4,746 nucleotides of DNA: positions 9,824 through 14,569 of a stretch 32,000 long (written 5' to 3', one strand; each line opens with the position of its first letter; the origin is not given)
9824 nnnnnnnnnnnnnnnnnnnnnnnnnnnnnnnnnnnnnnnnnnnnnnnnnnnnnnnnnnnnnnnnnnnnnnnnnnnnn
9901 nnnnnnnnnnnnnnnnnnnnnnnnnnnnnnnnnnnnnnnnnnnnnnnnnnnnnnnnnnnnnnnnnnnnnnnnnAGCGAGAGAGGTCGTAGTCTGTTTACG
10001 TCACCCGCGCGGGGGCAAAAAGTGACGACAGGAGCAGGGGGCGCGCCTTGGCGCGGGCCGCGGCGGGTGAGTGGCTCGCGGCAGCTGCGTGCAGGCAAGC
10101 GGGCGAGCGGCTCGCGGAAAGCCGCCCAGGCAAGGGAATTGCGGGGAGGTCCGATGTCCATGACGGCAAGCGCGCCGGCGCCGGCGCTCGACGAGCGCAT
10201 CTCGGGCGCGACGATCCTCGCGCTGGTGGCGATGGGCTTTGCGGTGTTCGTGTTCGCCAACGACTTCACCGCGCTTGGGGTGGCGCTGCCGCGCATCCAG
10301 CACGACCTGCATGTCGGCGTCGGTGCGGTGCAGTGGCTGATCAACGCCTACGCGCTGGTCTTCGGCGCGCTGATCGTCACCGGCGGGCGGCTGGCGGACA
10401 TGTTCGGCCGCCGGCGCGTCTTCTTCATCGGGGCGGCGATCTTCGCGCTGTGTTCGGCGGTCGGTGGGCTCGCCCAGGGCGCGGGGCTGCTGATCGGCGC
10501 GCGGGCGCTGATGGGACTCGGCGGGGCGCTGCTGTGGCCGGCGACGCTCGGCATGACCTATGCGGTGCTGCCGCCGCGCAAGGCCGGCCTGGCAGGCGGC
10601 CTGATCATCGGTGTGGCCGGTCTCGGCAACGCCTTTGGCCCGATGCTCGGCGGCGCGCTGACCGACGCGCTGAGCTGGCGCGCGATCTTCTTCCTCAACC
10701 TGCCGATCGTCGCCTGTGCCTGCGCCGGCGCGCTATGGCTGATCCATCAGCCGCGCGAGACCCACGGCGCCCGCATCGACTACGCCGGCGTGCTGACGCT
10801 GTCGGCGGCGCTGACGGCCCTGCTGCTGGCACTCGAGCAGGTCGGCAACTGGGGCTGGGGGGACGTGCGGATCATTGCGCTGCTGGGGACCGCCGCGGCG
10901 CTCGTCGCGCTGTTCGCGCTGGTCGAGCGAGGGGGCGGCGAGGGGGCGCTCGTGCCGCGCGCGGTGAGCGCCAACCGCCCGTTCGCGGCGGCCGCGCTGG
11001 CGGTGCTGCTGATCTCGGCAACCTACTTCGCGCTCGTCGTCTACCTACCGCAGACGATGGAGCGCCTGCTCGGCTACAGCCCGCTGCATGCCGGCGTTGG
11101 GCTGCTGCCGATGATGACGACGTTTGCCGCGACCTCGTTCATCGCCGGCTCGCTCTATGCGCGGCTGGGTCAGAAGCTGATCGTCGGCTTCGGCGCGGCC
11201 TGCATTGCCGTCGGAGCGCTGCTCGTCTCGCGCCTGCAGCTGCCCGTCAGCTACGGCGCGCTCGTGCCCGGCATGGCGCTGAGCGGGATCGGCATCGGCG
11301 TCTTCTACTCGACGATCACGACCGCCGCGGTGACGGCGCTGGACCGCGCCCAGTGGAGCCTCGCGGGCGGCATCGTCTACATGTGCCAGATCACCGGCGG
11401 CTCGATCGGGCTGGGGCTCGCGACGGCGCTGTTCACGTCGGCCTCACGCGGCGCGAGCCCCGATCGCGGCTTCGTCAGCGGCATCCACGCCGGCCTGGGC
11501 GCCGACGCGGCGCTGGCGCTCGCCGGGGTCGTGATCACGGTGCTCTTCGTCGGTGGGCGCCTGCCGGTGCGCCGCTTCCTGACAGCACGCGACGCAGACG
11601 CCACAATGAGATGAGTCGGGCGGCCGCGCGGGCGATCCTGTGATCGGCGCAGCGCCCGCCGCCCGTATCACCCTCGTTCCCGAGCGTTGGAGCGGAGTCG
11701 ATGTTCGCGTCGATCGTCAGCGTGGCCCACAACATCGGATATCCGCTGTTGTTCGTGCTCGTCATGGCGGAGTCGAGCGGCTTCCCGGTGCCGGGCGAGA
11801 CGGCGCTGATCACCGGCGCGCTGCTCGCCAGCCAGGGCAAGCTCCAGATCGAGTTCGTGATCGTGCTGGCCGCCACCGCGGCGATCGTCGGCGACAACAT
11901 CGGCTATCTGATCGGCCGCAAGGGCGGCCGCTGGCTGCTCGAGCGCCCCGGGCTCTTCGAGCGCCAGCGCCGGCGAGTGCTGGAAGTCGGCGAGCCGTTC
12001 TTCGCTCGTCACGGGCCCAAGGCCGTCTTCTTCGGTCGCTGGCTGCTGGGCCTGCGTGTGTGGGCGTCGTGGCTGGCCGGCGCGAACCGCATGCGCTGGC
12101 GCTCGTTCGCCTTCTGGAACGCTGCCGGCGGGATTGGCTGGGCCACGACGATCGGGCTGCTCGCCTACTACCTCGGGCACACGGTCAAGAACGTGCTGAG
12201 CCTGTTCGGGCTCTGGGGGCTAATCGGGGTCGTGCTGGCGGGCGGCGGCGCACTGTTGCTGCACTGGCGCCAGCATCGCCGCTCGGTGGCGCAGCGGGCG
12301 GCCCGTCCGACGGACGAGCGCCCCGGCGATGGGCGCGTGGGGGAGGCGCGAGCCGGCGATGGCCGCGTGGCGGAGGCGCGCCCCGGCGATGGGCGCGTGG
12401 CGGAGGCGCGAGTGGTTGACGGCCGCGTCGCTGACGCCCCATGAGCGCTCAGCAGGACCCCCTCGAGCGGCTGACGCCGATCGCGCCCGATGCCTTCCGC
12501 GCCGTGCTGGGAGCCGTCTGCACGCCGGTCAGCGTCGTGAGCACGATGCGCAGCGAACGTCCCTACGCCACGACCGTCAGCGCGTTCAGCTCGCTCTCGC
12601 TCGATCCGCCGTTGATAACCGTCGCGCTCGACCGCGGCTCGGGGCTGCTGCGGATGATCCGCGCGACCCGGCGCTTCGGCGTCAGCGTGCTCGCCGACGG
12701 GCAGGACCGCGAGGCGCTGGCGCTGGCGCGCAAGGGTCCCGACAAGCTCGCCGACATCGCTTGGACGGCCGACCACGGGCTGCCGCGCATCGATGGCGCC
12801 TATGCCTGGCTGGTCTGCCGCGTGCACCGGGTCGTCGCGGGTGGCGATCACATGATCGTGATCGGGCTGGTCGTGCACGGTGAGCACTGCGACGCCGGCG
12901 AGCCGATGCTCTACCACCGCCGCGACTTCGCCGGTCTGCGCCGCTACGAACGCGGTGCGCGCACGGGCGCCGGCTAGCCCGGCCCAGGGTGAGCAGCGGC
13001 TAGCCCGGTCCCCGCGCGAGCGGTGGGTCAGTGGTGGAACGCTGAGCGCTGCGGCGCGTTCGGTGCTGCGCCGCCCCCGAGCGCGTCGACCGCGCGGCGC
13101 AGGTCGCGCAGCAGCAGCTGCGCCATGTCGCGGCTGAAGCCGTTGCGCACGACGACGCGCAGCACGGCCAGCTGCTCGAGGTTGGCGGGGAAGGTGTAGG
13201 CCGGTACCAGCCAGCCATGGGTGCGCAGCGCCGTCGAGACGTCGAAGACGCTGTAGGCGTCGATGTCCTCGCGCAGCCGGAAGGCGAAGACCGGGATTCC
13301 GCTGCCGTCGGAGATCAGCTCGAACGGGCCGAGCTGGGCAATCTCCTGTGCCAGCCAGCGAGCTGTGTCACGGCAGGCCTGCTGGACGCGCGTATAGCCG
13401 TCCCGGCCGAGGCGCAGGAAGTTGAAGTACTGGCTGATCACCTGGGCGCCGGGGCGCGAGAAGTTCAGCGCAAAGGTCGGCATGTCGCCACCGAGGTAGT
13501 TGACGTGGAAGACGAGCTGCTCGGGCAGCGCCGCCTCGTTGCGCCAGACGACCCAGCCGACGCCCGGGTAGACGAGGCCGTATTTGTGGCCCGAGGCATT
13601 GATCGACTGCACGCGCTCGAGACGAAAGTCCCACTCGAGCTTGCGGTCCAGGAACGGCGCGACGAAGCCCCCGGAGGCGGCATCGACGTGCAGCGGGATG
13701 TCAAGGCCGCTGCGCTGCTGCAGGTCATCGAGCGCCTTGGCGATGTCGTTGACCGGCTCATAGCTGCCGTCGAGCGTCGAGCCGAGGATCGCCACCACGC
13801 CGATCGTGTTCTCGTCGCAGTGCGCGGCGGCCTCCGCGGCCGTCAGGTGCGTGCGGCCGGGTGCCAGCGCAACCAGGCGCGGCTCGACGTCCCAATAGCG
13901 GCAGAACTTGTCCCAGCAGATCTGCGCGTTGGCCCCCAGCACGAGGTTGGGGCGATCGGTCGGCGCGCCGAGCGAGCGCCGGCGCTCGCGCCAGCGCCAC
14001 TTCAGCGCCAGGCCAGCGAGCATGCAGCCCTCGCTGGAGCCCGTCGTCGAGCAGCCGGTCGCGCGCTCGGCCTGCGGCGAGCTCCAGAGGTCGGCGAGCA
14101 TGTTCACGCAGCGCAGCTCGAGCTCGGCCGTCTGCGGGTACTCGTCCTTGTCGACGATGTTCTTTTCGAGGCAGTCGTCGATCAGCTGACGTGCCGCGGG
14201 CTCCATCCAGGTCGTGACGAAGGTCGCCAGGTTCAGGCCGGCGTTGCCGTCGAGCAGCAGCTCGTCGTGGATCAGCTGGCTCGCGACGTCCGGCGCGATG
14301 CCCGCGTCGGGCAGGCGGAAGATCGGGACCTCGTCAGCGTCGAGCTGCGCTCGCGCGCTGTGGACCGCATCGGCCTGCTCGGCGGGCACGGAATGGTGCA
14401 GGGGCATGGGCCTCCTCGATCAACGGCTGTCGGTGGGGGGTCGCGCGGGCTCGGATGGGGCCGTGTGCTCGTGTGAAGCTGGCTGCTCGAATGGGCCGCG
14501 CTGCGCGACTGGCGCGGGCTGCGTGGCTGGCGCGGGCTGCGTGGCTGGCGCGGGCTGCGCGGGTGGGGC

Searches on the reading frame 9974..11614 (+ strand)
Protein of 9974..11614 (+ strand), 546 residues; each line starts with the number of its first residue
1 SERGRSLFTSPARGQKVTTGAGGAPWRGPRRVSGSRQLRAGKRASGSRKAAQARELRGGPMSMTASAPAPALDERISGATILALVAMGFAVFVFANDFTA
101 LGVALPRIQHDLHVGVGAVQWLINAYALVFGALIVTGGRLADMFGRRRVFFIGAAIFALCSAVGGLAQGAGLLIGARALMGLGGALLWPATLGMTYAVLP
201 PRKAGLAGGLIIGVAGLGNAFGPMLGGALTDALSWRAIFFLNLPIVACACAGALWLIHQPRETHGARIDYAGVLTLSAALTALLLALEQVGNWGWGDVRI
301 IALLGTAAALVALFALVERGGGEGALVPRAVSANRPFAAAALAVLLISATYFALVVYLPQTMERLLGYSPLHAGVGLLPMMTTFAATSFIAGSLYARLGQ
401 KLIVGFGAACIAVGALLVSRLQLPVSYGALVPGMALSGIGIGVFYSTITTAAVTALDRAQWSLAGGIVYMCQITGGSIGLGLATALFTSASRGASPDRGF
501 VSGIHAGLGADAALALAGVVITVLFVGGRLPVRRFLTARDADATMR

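Call 17: search_protein_families(library=pfam, proteins=[window:9974-11614:+], max_evalue=0.001)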
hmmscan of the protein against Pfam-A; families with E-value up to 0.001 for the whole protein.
window:9974-11614:+ (546 aa): 1 family
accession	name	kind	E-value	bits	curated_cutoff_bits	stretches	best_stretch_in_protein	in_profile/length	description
PF07690.21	MFS_1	-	1.4e-42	146.3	33.4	2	88-316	2-224/347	Major Facilitator Superfamily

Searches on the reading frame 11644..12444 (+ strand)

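Call 17: search_protein_families(library=pfam, proteins=[window:11644-12444:+], max_evalue=0.001)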
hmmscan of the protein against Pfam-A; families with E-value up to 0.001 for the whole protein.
window:11644-12444:+ (266 aa): 1 family
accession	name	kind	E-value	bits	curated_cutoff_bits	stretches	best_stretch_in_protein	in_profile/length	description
PF09335.16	VTT_dom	-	1.9e-15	57.8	33.9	1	49-170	1-117/123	VTT domain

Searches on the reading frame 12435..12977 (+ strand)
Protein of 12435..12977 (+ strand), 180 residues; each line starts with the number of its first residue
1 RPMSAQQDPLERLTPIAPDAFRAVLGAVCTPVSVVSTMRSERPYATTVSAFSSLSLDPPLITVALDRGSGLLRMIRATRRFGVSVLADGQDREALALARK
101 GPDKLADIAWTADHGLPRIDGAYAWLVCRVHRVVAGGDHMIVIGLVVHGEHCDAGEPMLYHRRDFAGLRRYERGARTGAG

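Call 17: search_protein_families(library=pfam, proteins=[window:12435-12977:+], max_evalue=0.001)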
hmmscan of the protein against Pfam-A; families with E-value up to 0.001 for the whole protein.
window:12435-12977:+ (180 aa): 1 family
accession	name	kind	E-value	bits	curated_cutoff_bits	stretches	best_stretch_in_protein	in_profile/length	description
PF01613.24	Flavin_Reduct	-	4.1e-39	134.6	27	1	26-168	2-152/153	Flavin reductase like domain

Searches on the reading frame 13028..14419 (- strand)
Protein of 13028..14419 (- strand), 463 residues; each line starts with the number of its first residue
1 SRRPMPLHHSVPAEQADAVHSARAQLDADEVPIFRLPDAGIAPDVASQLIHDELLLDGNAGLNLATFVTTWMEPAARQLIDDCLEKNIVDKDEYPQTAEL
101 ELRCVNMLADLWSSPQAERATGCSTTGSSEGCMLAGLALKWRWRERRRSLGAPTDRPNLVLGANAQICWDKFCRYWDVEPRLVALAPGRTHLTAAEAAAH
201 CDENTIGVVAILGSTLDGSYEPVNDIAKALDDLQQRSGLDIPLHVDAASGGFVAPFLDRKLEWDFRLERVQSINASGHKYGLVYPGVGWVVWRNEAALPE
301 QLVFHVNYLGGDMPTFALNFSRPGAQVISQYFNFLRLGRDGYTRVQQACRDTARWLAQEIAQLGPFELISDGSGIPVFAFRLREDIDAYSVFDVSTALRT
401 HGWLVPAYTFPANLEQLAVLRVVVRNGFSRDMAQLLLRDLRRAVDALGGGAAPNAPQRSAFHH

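Call 19: search_protein_families(library=pfam, proteins=[window:13028-14419:-], max_evalue=0.001)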
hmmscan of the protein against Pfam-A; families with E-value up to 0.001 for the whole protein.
window:13028-14419:- (463 aa): 1 family
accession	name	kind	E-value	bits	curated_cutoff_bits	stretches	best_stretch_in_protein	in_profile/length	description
PF00282.25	Pyridoxal_deC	-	2.4e-76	257.4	27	1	51-382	17-374/375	Pyridoxal-dependent decarboxylase conserved domain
